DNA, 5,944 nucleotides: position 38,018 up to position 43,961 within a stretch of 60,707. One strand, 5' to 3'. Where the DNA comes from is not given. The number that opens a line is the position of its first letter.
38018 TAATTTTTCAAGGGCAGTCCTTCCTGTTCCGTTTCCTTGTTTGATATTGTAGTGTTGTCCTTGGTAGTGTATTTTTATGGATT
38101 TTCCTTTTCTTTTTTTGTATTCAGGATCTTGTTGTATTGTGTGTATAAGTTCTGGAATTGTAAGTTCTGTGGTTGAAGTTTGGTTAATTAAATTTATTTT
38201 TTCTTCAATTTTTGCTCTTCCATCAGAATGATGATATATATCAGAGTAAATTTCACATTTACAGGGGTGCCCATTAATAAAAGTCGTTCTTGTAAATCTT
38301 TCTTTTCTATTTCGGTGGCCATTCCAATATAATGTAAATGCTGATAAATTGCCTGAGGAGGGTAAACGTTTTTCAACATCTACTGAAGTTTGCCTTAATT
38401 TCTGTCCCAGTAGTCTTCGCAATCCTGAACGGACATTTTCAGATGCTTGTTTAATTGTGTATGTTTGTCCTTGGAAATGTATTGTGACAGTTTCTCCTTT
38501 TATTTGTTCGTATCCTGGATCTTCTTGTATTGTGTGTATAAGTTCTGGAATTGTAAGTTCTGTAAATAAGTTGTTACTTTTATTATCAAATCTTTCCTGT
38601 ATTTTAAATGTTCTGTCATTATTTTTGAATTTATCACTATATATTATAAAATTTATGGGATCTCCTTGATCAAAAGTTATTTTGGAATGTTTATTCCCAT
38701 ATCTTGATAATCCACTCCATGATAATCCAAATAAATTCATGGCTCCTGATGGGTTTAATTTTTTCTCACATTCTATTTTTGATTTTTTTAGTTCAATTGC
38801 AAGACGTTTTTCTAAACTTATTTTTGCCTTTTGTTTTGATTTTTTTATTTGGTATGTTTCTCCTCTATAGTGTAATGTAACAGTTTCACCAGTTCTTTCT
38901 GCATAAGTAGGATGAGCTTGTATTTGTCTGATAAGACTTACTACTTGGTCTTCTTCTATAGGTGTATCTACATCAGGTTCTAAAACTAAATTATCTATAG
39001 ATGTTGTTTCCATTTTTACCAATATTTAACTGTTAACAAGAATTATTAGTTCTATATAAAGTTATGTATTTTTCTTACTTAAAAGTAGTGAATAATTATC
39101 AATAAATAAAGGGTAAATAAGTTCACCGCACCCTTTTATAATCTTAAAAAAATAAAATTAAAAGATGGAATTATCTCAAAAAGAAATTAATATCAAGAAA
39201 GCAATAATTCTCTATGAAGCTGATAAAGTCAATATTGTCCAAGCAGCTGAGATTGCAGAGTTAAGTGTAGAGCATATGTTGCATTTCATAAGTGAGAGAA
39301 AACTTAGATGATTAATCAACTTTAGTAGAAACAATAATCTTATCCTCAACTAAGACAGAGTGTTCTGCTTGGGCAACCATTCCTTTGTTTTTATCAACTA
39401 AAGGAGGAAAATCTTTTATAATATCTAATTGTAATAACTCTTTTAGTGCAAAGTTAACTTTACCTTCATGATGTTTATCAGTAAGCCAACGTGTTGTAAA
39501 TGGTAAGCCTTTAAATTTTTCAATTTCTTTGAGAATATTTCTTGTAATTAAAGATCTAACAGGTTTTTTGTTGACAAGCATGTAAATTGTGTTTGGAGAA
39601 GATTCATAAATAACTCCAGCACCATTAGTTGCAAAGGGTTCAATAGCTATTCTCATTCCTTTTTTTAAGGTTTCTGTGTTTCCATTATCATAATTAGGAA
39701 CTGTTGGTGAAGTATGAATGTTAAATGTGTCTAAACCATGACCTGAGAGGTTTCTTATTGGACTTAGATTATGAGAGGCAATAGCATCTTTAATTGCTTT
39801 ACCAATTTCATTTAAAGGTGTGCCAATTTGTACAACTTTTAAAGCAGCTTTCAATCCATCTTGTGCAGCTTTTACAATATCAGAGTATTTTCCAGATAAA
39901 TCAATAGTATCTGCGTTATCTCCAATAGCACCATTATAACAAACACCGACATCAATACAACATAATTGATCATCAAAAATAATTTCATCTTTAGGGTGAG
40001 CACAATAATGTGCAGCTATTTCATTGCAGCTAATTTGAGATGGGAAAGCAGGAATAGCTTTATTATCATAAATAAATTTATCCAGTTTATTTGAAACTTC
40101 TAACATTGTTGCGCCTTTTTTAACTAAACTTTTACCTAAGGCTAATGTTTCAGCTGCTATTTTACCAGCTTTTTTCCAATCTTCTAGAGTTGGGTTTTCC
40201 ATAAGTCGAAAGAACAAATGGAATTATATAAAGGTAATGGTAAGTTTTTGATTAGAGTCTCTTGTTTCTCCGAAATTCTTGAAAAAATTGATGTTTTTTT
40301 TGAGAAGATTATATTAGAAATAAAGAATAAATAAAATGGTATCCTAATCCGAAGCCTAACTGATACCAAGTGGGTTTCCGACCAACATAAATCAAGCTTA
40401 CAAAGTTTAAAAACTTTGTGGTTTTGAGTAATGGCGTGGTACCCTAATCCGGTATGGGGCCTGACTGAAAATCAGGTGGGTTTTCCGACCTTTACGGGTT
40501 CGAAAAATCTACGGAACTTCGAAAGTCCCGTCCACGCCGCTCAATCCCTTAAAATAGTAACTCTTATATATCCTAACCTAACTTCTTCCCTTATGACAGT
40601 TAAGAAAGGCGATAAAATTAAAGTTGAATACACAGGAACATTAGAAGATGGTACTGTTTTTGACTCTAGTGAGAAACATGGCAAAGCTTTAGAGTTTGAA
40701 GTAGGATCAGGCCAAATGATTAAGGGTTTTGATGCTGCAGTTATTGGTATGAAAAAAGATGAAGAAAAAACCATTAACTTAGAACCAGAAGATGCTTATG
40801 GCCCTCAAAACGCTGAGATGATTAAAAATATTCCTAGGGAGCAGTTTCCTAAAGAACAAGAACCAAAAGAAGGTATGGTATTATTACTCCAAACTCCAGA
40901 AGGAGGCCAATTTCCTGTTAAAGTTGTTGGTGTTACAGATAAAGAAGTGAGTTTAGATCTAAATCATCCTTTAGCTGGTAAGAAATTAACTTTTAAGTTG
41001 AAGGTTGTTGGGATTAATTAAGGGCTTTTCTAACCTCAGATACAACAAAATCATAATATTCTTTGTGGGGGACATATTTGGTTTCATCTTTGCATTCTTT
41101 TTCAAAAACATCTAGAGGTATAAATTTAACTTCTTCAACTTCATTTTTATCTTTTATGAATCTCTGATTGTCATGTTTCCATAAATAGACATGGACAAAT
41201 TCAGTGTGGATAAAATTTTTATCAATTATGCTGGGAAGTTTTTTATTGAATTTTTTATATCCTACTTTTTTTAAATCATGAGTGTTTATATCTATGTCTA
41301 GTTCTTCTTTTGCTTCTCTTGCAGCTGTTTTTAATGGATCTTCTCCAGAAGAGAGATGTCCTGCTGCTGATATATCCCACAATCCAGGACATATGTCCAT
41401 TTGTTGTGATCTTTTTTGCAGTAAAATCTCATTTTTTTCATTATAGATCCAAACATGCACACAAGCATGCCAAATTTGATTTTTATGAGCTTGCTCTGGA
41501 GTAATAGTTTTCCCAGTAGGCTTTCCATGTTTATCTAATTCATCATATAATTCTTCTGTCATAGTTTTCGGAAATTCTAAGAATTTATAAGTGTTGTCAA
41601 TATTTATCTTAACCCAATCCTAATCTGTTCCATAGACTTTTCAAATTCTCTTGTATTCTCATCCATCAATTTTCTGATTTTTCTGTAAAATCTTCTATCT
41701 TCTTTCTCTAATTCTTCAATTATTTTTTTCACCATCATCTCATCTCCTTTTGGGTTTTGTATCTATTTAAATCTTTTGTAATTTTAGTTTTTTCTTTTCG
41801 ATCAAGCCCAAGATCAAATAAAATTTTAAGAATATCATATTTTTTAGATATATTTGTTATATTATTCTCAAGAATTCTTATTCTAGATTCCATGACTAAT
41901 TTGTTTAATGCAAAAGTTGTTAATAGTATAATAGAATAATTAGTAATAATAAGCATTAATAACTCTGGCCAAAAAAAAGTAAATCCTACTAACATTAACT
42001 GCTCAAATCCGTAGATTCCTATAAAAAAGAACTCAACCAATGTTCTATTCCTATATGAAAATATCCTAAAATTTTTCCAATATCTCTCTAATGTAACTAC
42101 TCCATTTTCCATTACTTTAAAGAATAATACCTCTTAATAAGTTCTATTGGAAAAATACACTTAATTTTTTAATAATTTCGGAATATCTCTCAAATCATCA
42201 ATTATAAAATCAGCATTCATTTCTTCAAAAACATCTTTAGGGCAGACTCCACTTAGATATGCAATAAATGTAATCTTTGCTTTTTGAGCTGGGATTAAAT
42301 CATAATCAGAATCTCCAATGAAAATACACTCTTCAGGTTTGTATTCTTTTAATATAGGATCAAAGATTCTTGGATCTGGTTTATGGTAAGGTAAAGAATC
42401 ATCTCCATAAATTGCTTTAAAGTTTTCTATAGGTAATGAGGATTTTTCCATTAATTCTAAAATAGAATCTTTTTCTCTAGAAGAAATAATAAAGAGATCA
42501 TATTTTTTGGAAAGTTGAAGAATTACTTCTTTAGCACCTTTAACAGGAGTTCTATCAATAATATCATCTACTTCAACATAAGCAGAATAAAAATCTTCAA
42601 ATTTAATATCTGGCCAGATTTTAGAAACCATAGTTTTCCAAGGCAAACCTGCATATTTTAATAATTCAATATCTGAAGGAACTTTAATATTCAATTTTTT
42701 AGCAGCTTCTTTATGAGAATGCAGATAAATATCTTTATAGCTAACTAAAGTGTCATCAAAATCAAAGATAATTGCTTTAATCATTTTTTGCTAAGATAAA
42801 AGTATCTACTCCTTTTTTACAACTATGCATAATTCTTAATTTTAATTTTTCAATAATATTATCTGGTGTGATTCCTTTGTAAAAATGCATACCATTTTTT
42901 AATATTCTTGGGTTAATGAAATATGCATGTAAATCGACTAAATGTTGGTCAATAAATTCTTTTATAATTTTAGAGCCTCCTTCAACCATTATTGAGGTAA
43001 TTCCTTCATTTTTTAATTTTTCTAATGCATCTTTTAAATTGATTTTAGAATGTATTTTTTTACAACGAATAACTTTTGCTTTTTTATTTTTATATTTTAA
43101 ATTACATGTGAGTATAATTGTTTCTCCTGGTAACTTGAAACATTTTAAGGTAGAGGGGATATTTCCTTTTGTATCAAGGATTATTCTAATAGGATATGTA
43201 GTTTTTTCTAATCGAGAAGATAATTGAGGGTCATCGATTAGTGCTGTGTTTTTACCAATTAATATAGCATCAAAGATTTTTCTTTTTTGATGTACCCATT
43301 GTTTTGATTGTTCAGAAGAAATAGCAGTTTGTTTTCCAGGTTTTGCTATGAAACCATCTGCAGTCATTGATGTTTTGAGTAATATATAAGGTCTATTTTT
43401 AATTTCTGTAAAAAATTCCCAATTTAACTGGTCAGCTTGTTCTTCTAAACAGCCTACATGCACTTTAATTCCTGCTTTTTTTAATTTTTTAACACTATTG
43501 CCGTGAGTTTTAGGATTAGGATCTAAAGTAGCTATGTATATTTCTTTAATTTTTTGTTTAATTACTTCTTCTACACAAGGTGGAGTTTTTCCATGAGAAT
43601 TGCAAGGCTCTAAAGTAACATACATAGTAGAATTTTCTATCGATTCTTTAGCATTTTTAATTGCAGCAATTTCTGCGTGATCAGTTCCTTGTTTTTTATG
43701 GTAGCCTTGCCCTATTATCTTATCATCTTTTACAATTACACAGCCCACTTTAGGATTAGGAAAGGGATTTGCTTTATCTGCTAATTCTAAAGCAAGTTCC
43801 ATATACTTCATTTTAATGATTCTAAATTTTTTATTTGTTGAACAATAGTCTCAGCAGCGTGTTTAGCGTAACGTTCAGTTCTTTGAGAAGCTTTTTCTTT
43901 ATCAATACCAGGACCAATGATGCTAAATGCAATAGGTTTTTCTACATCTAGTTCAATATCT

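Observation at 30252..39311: Nine-kb island of giant unrecognisable genes with an RHH micro-ORF and a PD-(D/E)xK motif: candidate new system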

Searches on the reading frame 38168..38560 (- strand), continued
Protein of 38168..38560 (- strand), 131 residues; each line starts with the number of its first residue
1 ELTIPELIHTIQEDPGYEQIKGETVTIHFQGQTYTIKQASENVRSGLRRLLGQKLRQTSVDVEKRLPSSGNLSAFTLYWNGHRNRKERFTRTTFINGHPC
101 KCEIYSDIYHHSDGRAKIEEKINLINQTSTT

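Call 96: search_solved_structures(query=A5, max_evalue=10)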
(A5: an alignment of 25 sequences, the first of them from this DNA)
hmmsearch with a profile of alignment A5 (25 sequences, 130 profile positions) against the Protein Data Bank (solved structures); distinct sequences matched with E-value up to 10: 5.
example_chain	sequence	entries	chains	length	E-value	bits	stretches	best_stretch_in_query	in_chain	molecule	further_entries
4p99_A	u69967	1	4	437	1.6e-05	27.9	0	22-41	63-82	MpAFP_RII tetra-tandemer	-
5v2l_A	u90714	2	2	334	0.12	15.4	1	90-128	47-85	Mevalonate diphosphate decarboxylase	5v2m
6e2s_A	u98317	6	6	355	0.13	15.2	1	90-128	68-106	Mevalonate diphosphate decarboxylase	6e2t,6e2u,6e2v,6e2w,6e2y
2jvf_A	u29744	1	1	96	0.67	12.9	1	24-52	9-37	de novo protein M7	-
4e1p_A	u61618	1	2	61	1.4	11.9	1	22-59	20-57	Protein lsr2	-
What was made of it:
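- Tried and rejected: The MpAFP hit in call 96 has no significant stretch and is a repeat artefact.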

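Call 98: list_cluster_members(proteins=[L027:6070-7284:-, L027:7488-8726:-, L026:4950-6212:+, L026:7159-9612:+, L023:20296-21804:-, L023:17964-19946:+, L024:4800-5924:-, L031:2621-3550:+, L030:1349-1969:-, L023:3189-5699:+])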
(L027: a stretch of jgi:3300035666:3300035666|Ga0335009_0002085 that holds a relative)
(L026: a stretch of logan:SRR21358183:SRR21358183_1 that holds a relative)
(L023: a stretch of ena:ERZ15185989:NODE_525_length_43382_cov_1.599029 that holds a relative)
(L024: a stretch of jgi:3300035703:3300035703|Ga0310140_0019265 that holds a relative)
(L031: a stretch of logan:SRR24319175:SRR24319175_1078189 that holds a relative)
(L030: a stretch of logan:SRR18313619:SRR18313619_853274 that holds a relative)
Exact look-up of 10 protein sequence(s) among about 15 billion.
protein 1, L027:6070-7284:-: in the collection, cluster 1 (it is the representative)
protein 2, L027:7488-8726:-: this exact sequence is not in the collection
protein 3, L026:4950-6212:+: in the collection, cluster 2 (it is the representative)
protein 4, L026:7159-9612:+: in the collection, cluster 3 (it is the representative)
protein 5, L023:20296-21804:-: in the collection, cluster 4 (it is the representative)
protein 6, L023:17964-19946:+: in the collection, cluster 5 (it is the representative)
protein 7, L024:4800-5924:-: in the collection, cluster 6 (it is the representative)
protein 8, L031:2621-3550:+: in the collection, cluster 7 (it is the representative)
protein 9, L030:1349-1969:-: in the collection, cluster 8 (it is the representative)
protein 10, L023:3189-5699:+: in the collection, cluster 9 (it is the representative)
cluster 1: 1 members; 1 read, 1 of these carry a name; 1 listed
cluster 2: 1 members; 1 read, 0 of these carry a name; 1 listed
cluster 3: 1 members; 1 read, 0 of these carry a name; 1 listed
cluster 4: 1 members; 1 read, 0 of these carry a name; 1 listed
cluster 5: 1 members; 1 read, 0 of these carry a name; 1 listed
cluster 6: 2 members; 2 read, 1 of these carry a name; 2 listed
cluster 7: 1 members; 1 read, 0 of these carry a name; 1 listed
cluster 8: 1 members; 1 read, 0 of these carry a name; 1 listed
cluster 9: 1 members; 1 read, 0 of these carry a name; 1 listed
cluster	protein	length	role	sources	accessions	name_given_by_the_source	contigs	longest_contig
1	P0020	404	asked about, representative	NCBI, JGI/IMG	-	cell division protein FtsZ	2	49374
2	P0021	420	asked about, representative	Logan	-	-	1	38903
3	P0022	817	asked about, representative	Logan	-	-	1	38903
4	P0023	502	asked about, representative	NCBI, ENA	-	-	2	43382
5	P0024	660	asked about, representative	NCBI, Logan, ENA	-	-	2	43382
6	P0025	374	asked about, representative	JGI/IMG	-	branched-chain amino acid transport system substrate-binding protein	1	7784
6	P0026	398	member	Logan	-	-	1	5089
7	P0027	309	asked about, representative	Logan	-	-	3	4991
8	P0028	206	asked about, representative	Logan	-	-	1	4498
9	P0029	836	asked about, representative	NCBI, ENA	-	-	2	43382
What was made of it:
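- Only two taxon labels; the other contigs could not be classified (call 98).
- Tried and rejected: Taxonomic labelling of the unlabelled bacterial contigs through neighbouring proteins failed (call 98).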

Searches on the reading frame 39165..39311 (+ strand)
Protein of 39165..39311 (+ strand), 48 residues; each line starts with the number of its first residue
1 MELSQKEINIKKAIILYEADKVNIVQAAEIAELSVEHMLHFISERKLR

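Call 6: search_protein_families(library=pfam, proteins=[window:39165-39311:+], max_evalue=1)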
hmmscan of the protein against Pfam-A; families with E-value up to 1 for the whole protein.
window:39165-39311:+ (48 aa): 2 families
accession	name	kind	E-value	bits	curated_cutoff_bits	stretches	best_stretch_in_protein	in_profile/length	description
PF03683.19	UPF0175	-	3.9e-05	23.7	27.9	1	5-46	17-58/75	Uncharacterised protein family (UPF0175)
PF09014.16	Sushi_2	-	0.074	13.4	22.1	1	7-37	5-35/88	Beta-2-glycoprotein-1 fifth domain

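Call 7: search_protein_families(library=padloc, proteins=[window:39165-39311:+], max_evalue=1)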
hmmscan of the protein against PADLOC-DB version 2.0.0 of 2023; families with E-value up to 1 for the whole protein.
window:39165-39311:+ (48 aa): 1 family
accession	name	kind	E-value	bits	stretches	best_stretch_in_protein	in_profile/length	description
PDLC05075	PDC-S70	-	5e-06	24.9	1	5-40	21-56/83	-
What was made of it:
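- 39165..39311 (+): 48-aa UPF0175-like ORF: short, divergent from p995, and abutting the map stop. It may be a remnant. PADLOC PDC-S70 E = 5e-6 (calls 6, 7).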

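Call 8: search_protein_families(library=ncbifam, proteins=[window:39165-39311:+], max_evalue=1)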
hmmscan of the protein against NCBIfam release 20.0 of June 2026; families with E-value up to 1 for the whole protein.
window:39165-39311:+ (48 aa): 0 families

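Call 9: search_protein_families(library=phrogs, proteins=[window:39165-39311:+], max_evalue=1)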
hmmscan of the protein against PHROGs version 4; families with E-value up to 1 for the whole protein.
window:39165-39311:+ (48 aa): 1 family
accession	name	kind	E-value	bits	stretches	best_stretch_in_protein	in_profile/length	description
phrog_35000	-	unknown function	0.032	15.1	1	4-19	2-17/67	-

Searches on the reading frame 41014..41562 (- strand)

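Call 85: search_protein_families(library=pfam, proteins=[window:41014-41562:-], max_evalue=0.001)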
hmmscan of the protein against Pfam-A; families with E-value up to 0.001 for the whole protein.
window:41014-41562:- (182 aa): 1 family
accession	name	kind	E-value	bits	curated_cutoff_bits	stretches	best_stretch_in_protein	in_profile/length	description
PF00293.34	NUDIX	-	9.9e-19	68.1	21.1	1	32-156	3-121/134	NUDIX domain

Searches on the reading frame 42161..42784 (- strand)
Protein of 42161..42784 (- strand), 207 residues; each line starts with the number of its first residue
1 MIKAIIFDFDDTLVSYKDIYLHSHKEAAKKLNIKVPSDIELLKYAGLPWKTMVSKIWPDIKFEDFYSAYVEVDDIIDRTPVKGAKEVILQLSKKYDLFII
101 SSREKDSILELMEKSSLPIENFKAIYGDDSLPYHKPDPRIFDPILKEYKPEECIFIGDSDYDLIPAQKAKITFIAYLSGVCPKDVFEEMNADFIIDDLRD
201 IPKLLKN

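Call 85: search_protein_families(library=pfam, proteins=[window:42161-42784:-], max_evalue=0.001)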
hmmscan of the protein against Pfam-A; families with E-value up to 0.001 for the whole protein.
window:42161-42784:- (207 aa): 3 families
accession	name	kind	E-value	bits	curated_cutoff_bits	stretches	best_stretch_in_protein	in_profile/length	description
PF13419.12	HAD_2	-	2e-28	100.1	23.8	1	5-175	1-177/178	Haloacid dehalogenase-like hydrolase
PF00702.32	Hydrolase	-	7.6e-16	59.5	26.4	1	2-169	1-190/191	haloacid dehalogenase-like hydrolase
PF13242.12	Hydrolase_like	-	2.8e-10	40.4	22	1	134-200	3-74/75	HAD-hyrolase-like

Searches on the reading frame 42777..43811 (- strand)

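Call 85: search_protein_families(library=pfam, proteins=[window:42777-43811:-], max_evalue=0.001)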
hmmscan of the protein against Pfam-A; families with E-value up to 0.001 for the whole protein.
window:42777-43811:- (344 aa): 5 families
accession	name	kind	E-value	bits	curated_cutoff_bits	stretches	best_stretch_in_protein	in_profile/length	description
PF01872.23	RibD_C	-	3.5e-37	128.6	24.1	1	141-337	1-195/197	RibD C-terminal domain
PF00383.29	dCMP_cyt_deam_1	-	2e-22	79.4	25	1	2-94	6-101/102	Cytidine and deoxycytidylate deaminase zinc-binding region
PF14437.12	MafB19-deam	-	4.2e-17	62.8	27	1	2-137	5-141/142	MafB19-like deaminase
PF18785.7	Inv-AAD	-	2.5e-08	34.3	26.5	1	29-125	9-123/129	Invertebrate-AID/APOBEC-deaminase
PF18771.7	APOBEC3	-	3e-05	24.6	27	1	28-141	15-135/137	APOBEC3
